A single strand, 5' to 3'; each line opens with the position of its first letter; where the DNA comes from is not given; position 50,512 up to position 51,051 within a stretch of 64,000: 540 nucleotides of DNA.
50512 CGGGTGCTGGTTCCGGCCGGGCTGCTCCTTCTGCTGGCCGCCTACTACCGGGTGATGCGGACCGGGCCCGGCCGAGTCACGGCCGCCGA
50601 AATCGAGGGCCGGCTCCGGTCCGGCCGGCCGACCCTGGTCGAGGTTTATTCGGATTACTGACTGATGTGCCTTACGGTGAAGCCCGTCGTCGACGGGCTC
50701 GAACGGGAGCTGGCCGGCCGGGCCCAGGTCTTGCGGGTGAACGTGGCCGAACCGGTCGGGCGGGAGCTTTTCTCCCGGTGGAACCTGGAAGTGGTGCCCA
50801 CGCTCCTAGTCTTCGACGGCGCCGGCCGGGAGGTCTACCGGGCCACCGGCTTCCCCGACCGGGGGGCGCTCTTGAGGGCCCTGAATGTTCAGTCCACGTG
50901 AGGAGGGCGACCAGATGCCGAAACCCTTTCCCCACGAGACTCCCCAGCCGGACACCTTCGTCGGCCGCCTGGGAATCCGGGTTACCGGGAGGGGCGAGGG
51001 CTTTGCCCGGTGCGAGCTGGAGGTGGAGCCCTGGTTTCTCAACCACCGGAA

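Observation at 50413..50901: Candidate selenoprotein: membrane-anchored thioredoxin-fold protein with TGA at the first CxxC cysteine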

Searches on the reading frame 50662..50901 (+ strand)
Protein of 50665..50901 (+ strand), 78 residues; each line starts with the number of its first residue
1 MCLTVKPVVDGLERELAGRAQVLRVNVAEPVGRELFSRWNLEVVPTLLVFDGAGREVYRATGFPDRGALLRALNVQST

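Call 13: find_encoding_contigs(protein=window:50665-50901:+, flank=10000, max_places=10)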
Protein window:50665-50901:+ (78 aa): 2 contigs read that carry it; 2 places shown.
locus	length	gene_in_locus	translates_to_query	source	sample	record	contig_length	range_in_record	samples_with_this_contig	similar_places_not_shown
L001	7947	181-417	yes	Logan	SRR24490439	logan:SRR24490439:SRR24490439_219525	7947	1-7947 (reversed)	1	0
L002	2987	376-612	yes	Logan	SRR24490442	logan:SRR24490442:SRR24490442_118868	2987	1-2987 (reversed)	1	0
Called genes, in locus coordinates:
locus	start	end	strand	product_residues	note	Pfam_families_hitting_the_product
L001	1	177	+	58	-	?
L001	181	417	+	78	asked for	-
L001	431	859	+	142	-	PF13622:4HBT_3, PF03061:4HBT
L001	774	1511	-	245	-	PF00702:Hydrolase, PF13419:HAD_2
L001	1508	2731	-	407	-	PF00291:PALP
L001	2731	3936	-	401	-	PF05343:Peptidase_M42 (faint), PF04389:Peptidase_M28 (weak), PF01546:Peptidase_M20, PF07687:M20_dimer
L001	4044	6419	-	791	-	-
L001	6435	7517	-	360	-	PF01380:SIS (faint), PF10432:bact-PGI_C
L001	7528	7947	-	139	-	?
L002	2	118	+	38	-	?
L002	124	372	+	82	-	-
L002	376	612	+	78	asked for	-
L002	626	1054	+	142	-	PF13622:4HBT_3, PF03061:4HBT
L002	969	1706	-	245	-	PF00702:Hydrolase, PF13419:HAD_2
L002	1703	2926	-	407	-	PF00291:PALP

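Call 25: search_protein_representatives(protein=window:50662-50898:+)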
Query: 79 residues. Proteins with E-value up to 0.001 (for the whole library): 535; up to 1e-10: 31; up to 1e-30: 1. The best 150 are listed.
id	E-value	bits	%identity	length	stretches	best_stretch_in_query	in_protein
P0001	6.4e-38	143.6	91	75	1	2-76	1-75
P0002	5.6e-17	77.1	49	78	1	2-71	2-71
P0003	5.0e-14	67.8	54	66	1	11-73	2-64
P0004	5.3e-14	67.7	46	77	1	2-71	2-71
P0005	7.9e-14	67.1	55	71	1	7-70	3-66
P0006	1.8e-13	66.0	50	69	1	10-71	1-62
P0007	5.5e-13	64.4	47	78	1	2-73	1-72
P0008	5.7e-13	64.4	51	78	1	6-74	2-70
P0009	1.1e-12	63.5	56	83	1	2-74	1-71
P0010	1.4e-12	63.2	49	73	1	6-74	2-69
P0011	1.5e-12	63.0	48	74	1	3-66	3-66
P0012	1.6e-12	63.0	-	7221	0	-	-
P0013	2.2e-12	62.5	51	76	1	6-73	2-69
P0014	2.7e-12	62.3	39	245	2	3-68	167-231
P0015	3.1e-12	62.1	50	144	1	2-73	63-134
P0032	1.2e-10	57.0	41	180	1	1-74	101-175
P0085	1.2e-08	50.6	42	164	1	3-74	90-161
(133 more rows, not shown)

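Call 39: find_homologous_proteins(query=A5, max_evalue=0.00001)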
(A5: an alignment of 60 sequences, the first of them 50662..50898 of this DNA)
Query A5 (60 sequences) (79 aa, profile of the alignment): 749 proteins with E <= 0.00001 among 2988 candidates; the best 120 are listed.
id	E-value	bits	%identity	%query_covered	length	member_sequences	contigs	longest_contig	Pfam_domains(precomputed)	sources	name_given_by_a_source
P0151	9.0e-28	114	57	76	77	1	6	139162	PF13098.14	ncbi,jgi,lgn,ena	ncbi:MAG: thioredoxin family protein [Anaerolineae bacterium]|jgi:thioredoxin-related protein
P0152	1.2e-27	113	48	82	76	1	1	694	PF13098.14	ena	-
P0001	1.3e-27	113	91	95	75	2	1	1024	PF13098.14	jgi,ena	-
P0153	1.6e-27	113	55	87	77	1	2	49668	PF13098.14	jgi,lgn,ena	jgi:thioredoxin-related protein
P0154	3.2e-27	112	51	87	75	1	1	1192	-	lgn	-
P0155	4.2e-27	111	56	77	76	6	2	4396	PF13098.14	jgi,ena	jgi:thioredoxin-related protein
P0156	4.7e-27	111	90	99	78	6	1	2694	-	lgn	-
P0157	4.8e-27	111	47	86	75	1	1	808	PF13098.14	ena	-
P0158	4.9e-27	111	51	86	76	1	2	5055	PF13098.14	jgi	jgi:thioredoxin-related protein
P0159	8.0e-27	111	59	81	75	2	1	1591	PF13098.14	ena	-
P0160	8.2e-27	111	56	77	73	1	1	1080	PF13098.14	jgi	jgi:thioredoxin-related protein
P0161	8.4e-27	111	51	87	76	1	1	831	PF13098.14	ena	-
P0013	9.4e-27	110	51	86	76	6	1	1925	PF13098.14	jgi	jgi:thioredoxin-related protein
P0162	1.1e-26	110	51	87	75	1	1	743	-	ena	-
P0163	1.1e-26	110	52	77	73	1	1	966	PF13098.14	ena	-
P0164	1.2e-26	110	52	82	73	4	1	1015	PF13098.14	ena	-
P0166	1.4e-26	110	51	77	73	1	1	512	PF13098.14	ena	-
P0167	1.5e-26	110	51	87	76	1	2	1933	PF13098.14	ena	-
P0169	1.8e-26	109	51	77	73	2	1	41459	PF13098.14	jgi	jgi:thioredoxin-related protein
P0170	2.0e-26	109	54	77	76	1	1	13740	PF13098.14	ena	-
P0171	2.0e-26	109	54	87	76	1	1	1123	PF13098.14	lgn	-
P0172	2.0e-26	109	56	86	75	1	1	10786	PF13098.14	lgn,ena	-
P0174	2.6e-26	109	54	75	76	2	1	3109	PF13098.14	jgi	jgi:cytochrome c-type biogenesis protein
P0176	3.7e-26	108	51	86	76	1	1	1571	PF13098.14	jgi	jgi:thioredoxin-related protein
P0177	3.8e-26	108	54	86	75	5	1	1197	PF13098.14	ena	-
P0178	4.0e-26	108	49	87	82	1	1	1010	PF13098.14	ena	-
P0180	5.0e-26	108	59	81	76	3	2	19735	PF13098.14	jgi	jgi:thioredoxin-related protein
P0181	5.5e-26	108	50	86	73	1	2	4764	PF13098.14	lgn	-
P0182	5.8e-26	108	51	92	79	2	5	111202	PF13098.14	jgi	-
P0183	6.0e-26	108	54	87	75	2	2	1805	PF13098.14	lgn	-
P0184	6.4e-26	108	59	81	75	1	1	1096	PF13098.14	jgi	-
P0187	7.7e-26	107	51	87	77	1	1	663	PF13098.14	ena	-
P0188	8.0e-26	107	57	82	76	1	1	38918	PF13098.14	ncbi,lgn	-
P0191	8.9e-26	107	49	77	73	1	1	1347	PF13098.14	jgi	jgi:thiol-disulfide isomerase/thioredoxin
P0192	9.2e-26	107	62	77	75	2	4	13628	PF13098.14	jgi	-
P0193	9.5e-26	107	51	82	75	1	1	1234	PF13098.14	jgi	jgi:thioredoxin-like negative regulator of GroEL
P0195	1.0e-25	107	54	75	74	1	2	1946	PF13098.14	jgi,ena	-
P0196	1.1e-25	107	57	77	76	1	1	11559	PF13098.14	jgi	jgi:thioredoxin-related protein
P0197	1.1e-25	107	52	87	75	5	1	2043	PF13098.14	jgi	jgi:thioredoxin-related protein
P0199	1.2e-25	107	56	77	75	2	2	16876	PF13098.14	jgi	jgi:thioredoxin-related protein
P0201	1.2e-25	107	52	76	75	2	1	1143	PF13098.14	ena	-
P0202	1.3e-25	107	55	76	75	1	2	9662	PF13098.14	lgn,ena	-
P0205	1.4e-25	107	51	87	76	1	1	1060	PF13098.14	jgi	jgi:cytochrome c-type biogenesis protein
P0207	1.4e-25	107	46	86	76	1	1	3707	PF13098.14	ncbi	-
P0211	1.5e-25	106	50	86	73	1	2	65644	PF13098.14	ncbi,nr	ncbi:MAG: hypothetical protein B6I35_06275 [Anaerolineaceae bacterium 4572_32.2]|nr:MAG: hypothetica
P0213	1.7e-25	106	45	82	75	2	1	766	PF13098.14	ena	-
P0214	1.8e-25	106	53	76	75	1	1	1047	PF13098.14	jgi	jgi:thioredoxin-related protein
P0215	2.0e-25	106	49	77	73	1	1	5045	PF13098.14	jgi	jgi:hypothetical protein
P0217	2.2e-25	106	58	72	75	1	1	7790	PF13098.14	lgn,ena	-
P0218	2.2e-25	106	46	86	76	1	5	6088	PF13098.14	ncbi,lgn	-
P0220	2.3e-25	106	49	77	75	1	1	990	PF13098.14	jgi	-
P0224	2.7e-25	106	49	87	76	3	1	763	PF13098.14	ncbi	-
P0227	2.9e-25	106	55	81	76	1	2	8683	PF13098.14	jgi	jgi:thioredoxin-related protein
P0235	3.7e-25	105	50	86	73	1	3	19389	PF13098.14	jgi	-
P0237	3.8e-25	105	48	90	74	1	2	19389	PF13098.14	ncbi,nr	ncbi:MAG: hypothetical protein DRJ03_06170 [Chloroflexi bacterium]|nr:MAG: hypothetical protein DRI8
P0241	4.1e-25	105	55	76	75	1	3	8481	PF13098.14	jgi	jgi:thioredoxin-related protein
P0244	4.4e-25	105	57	77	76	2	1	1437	PF13098.14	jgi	jgi:thioredoxin-related protein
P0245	4.5e-25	105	52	87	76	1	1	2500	PF13098.14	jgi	-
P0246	5.1e-25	105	54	77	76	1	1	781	PF13098.14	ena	-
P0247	5.2e-25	105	45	82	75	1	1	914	PF13098.14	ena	-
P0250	6.6e-25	104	39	87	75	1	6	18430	-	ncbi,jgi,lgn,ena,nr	ncbi:MAG: hypothetical protein B6I34_06460 [Anaerolineaceae bacterium 4572_32.1]|nr:MAG: hypothetica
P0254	7.6e-25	104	47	86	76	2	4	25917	-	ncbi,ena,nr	ncbi:MAG: thioredoxin family protein [Chloroflexi bacterium]|nr:thioredoxin family protein [Chlorofl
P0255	7.8e-25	104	53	81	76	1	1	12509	-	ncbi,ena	-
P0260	9.2e-25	104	45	76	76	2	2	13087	PF13098.14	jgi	jgi:thioredoxin-related protein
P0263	9.8e-25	104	55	73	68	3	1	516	PF13098.14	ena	-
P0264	1.0e-24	104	51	87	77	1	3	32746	PF13098.14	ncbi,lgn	ncbi:MAG: thioredoxin family protein [Anaerolineae bacterium]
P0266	1.0e-24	104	38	87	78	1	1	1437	PF13098.14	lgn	-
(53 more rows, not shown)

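Call 40: find_encoding_contigs(protein=P0151, flank=10000, max_places=2)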
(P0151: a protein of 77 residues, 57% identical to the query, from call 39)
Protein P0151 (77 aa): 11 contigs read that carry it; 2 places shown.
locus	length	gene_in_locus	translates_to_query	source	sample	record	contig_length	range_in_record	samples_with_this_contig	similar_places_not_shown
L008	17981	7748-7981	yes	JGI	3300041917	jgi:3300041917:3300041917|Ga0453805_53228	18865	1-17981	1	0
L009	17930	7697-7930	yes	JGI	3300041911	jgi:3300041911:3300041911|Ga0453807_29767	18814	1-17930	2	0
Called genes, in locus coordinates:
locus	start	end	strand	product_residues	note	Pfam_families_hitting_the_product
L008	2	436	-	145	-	?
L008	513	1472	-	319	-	PF10086:YhfC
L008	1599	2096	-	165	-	-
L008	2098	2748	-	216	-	PF01145:Band_7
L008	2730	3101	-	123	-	-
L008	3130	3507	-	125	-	PF00392:GntR, PF02082:Rrf2 (weak)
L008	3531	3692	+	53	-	-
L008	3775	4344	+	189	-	PF10502:Peptidase_S26, PF00717:Peptidase_S24 (weak)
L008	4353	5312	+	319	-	PF01791:DeoC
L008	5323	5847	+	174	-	-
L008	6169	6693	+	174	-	PF01520:Amidase_3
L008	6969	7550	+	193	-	PF01209:Ubie_methyltran, PF13489:Methyltransf_23, PF13847:Methyltransf_31, PF13649:Methyltransf_25, PF08241:Methyltransf_11, PF08242:Methyltransf_12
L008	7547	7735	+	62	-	-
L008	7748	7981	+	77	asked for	PF13098:Thioredoxin_2 (weak)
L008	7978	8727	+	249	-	PF13641:Glyco_tranf_2_3, PF00535:Glycos_transf_2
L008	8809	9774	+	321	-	PF00348:polyprenyl_synt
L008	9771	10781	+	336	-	PF00535:Glycos_transf_2, PF13641:Glyco_tranf_2_3, PF13632:Glyco_trans_2_3 (weak)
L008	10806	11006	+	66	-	-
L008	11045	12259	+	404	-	PF20706:GT4-conflict (faint), PF13439:Glyco_transf_4, PF13477:Glyco_trans_4_2 (weak), PF13579:Glyco_trans_4_4, PF00534:Glycos_transf_1, PF13692:Glyco_trans_1_4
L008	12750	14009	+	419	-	-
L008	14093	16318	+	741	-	PF09913:DUF2142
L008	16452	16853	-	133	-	PF12838:Fer4_7 (weak), PF13187:Fer4_9, PF13237:Fer4_10 (weak), PF13247:Fer4_11 (weak), PF14697:Fer4_21, PF00037:Fer4 (weak), PF12838:Fer4_7, PF13187:Fer4_9 (weak), +10 more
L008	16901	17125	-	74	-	-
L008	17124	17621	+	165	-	PF02620:YceD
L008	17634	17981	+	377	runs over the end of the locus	PF03979:Sigma70_r1_1, PF00140:Sigma70_r1_2, PF04542:Sigma70_r2, PF04539:Sigma70_r3, PF04545:Sigma70_r4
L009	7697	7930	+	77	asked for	PF13098:Thioredoxin_2 (weak)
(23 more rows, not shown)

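Call 41: find_encoding_contigs(protein=P0211, flank=10000, max_places=1)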
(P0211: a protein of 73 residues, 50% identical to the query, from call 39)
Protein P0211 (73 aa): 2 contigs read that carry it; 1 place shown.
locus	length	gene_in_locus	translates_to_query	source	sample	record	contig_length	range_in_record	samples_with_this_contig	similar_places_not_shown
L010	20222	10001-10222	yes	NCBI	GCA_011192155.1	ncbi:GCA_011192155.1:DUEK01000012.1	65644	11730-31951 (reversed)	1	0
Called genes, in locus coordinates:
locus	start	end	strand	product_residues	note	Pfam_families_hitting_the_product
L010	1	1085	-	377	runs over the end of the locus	PF01210:NAD_Gly3P_dh_N, PF02558:ApbA (weak), PF03446:NAD_binding_2, PF03807:F420_oxidored (weak), PF02317:Octopine_DH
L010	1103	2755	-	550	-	PF02310:B12-binding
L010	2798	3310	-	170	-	PF02559:CarD_TRCF_RID, PF21095:CarD_C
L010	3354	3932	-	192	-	PF03551:PadR, PF10400:Vir_act_alpha_C (weak)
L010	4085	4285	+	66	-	-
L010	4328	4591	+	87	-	PF02583:Trns_repr_metal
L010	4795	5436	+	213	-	PF00462:Glutaredoxin (faint), PF23357:DUF7088 (faint), PF00085:Thioredoxin (faint), PF13098:Thioredoxin_2 (faint), PF13192:Thioredoxin_3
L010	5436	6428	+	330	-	PF01946:Thi4 (faint), PF00890:FAD_binding_2 (faint), PF01134:GIDA (faint), PF01266:DAO (faint), PF03486:HI0933_like (faint), PF07992:Pyr_redox_2, PF13738:Pyr_redox_3, PF00070:Pyr_redox, +2 more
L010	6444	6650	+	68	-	PF12838:Fer4_7 (faint), PF12797:Fer4_2 (faint), PF12837:Fer4_6 (faint), PF13237:Fer4_10 (weak), PF14697:Fer4_21 (weak), PF13187:Fer4_9 (weak), PF00037:Fer4 (weak)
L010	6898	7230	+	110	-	PF12973:Cupin_7 (weak), PF02311:AraC_binding, PF07883:Cupin_2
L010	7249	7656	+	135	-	PF02629:CoA_binding (weak), PF13380:CoA_binding_2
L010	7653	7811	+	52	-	-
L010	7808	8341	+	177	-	PF25084:LbH_EIF2B (faint), PF25087:GMPPB_C (weak), PF00132:Hexapep (weak)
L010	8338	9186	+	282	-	PF01261:AP_endonuc_2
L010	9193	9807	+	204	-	PF01209:Ubie_methyltran, PF13489:Methyltransf_23, PF08241:Methyltransf_11, PF08242:Methyltransf_12, PF13649:Methyltransf_25, PF13847:Methyltransf_31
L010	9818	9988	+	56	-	-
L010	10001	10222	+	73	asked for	PF13098:Thioredoxin_2 (weak)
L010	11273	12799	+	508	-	PF00152:tRNA-synt_2 (faint), PF13393:tRNA-synt_His, PF00587:tRNA-synt_2b, PF13393:tRNA-synt_His, PF03129:HGTP_anticodon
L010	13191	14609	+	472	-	PF16100:RMI2 (faint), PF01336:tRNA_anti-codon (weak), PF13742:tRNA_anti_2 (weak), PF01336:tRNA_anti-codon (weak)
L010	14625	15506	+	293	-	PF13742:tRNA_anti_2 (faint), PF01336:tRNA_anti-codon (weak)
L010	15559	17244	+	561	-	PF07969:Amidohydro_3, PF01979:Amidohydro_1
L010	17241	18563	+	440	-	PF01970:TctA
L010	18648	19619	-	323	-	PF00365:PFK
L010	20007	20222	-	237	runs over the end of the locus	-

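Call 42: find_encoding_contigs(protein=P0182, flank=10000, max_places=2)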
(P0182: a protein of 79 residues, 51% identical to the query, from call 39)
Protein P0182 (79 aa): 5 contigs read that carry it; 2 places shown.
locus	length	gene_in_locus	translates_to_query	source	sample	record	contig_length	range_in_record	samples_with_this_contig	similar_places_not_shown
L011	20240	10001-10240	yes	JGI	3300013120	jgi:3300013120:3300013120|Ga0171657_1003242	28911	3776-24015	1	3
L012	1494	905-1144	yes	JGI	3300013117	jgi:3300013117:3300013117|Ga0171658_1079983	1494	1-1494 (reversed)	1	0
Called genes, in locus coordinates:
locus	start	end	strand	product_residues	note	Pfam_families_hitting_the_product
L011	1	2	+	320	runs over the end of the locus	PF01058:Oxidored_q6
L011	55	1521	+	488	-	PF27537:HoxH, PF00374:NiFeSe_Hases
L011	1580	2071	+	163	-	PF01750:HycI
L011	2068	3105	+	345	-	PF21948:LplA-B_cat, PF10437:Lip_prot_lig_C (weak)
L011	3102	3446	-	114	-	-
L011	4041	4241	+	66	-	PF09723:Zn_ribbon_8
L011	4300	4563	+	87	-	PF02583:Trns_repr_metal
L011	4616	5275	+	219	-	PF00085:Thioredoxin (faint), PF13728:TraF (faint), PF23357:DUF7088 (faint), PF13098:Thioredoxin_2 (faint), PF00462:Glutaredoxin (faint), PF13192:Thioredoxin_3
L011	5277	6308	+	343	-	PF07992:Pyr_redox_2, PF12831:FAD_oxidored (weak), PF13738:Pyr_redox_3, PF00070:Pyr_redox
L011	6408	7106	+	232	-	PF13428:TPR_14 (faint), PF10571:UPF0547 (weak)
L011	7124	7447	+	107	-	PF18910:DUF5665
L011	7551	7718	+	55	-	-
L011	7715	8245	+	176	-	-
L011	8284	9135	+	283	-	PF01261:AP_endonuc_2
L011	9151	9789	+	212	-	PF01209:Ubie_methyltran, PF13489:Methyltransf_23, PF13847:Methyltransf_31, PF08241:Methyltransf_11, PF08242:Methyltransf_12, PF13649:Methyltransf_25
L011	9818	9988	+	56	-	-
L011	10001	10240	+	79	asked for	PF13098:Thioredoxin_2 (weak)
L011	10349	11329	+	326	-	PF00535:Glycos_transf_2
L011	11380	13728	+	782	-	PF20176:DUF6541 (weak)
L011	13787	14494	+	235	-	PF13489:Methyltransf_23, PF13847:Methyltransf_31 (faint), PF08241:Methyltransf_11, PF08242:Methyltransf_12 (faint), PF13649:Methyltransf_25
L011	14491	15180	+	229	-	PF13489:Methyltransf_23, PF01209:Ubie_methyltran (weak), PF07021:MetW, PF13847:Methyltransf_31, PF08241:Methyltransf_11, PF08242:Methyltransf_12, PF13649:Methyltransf_25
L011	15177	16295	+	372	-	PF13439:Glyco_transf_4, PF13579:Glyco_trans_4_4, PF20706:GT4-conflict, PF00534:Glycos_transf_1, PF13692:Glyco_trans_1_4, PF13524:Glyco_trans_1_2 (weak)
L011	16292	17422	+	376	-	PF13439:Glyco_transf_4, PF13579:Glyco_trans_4_4 (weak), PF20706:GT4-conflict, PF00534:Glycos_transf_1, PF13692:Glyco_trans_1_4, PF13524:Glyco_trans_1_2 (weak)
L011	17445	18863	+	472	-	PF02310:B12-binding, PF04055:Radical_SAM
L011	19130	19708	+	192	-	PF08241:Methyltransf_11, PF13649:Methyltransf_25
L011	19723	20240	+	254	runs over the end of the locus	PF03141:Methyltransf_29 (weak), PF13489:Methyltransf_23, PF02353:CMAS (weak), PF13847:Methyltransf_31, PF08241:Methyltransf_11, PF08242:Methyltransf_12, PF13649:Methyltransf_25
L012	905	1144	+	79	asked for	PF13098:Thioredoxin_2 (weak)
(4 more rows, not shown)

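Call 43: find_encoding_contigs(protein=P0254, flank=10000, max_places=1)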
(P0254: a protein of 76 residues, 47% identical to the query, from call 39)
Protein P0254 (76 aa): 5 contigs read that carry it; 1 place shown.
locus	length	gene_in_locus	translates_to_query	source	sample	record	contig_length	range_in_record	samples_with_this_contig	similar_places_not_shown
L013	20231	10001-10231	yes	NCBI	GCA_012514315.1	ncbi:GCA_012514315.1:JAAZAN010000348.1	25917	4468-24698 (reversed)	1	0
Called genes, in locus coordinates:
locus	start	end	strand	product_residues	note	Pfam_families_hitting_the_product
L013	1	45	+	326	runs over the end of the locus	PF00291:PALP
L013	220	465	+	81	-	-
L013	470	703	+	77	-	-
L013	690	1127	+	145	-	PF01986:DUF123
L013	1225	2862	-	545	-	PF00118:Cpn60_TCP1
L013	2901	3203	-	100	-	PF00166:Cpn10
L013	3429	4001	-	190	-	PF03551:PadR, PF10400:Vir_act_alpha_C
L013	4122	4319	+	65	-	PF09723:Zn_ribbon_8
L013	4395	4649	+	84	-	PF02583:Trns_repr_metal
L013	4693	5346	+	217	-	PF00085:Thioredoxin (faint), PF00462:Glutaredoxin (faint), PF14595:Thioredoxin_9 (faint), PF13098:Thioredoxin_2 (faint), PF23357:DUF7088 (faint), PF13192:Thioredoxin_3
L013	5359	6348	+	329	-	PF00890:FAD_binding_2 (faint), PF01134:GIDA (faint), PF01266:DAO (faint), PF07992:Pyr_redox_2, PF12831:FAD_oxidored (weak), PF13450:NAD_binding_8 (weak), PF13738:Pyr_redox_3, PF00070:Pyr_redox, +1 more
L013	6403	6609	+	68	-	PF00037:Fer4 (weak)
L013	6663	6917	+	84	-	-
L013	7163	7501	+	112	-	PF12973:Cupin_7, PF00190:Cupin_1 (weak), PF02311:AraC_binding (weak), PF07883:Cupin_2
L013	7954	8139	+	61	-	-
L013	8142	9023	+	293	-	PF01261:AP_endonuc_2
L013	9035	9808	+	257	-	PF00106:adh_short, PF08659:KR, PF13561:adh_short_C2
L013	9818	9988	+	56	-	-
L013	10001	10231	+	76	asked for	-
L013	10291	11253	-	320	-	PF01551:Peptidase_M23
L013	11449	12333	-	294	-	PF13371:TPR_9 (faint), PF00515:TPR_1 (faint), PF07719:TPR_2 (faint), PF13181:TPR_8 (faint), PF13414:TPR_11 (faint), PF13424:TPR_12 (faint), PF13428:TPR_14 (faint), PF13432:TPR_16 (weak), +2 more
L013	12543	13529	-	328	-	PF03576:Peptidase_S58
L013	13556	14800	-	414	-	PF02441:Flavoprotein, PF04127:DFP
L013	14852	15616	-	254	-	PF03309:Pan_kinase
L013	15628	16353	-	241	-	PF12822:ECF_trnsprt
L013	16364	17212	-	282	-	PF02361:CbiQ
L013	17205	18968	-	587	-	PF00931:NB-ARC (faint), PF13175:AAA_15 (faint), PF13191:AAA_16 (faint), PF13476:AAA_23 (faint), PF00005:ABC_tran, PF13401:AAA_22 (weak), PF00005:ABC_tran, PF13304:AAA_21, +8 more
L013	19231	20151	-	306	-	PF01476:LysM, PF00188:CAP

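Call 52: search_protein_families(library=ncbifam, proteins=[P0085, P0032], max_evalue=0.01)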
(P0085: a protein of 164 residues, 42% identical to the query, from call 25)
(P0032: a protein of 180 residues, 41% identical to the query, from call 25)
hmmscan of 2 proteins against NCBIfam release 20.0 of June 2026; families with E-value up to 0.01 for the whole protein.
P0085 (164 aa): 9 families
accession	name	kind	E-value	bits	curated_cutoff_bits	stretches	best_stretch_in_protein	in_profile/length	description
TIGR01068.1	thioredoxin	equivalog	5.9e-13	48.9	96.8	1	66-163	5-99/101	thioredoxin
NF006898.0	PRK09381.1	equivalog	9.2e-08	32.4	138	1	77-162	23-105/109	thioredoxin TrxA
NF008229.0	PRK10996.1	equivalog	1.4e-07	31.3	125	1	75-158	52-132/141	thioredoxin TrxC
NF047697.1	ThioredTrxAClost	equivalog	8e-07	29.2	140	1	72-148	14-87/105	thioredoxin TrxA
TIGR01126.1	pdi_dom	equivalog_domain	4.8e-06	26.8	107.2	1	70-157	9-97/105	protein disulfide-isomerase domain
NF001419.0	PRK00293.1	subfamily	1.7e-05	23.6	330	1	67-163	468-571/574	protein-disulfide reductase DsbD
NF045694.1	seleno_TsoB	exception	7e-05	21.1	805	1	44-145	441-550/572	rhodanese/DsbD fusion-like selenoprotein TsoB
TIGR01130.1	ER_PDI_fam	subfamily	0.00068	19.3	344.25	1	70-115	358-405/476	protein disulfide-isomerase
NF008198.0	PRK10954.1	equivalog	0.0092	15.7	279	0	45-116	6-81/207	thiol:disulfide interchange protein DsbA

P0032 (180 aa): 3 families
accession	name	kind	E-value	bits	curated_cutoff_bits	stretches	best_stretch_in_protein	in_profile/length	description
TIGR01068.1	thioredoxin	equivalog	3.9e-07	30.2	96.8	1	81-167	6-90/101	thioredoxin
NF008229.0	PRK10996.1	equivalog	1.4e-05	24.8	125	1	80-166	44-127/141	thioredoxin TrxC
TIGR01126.1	pdi_dom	equivalog_domain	0.0024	18.1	107.2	1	84-163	9-90/105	protein disulfide-isomerase domain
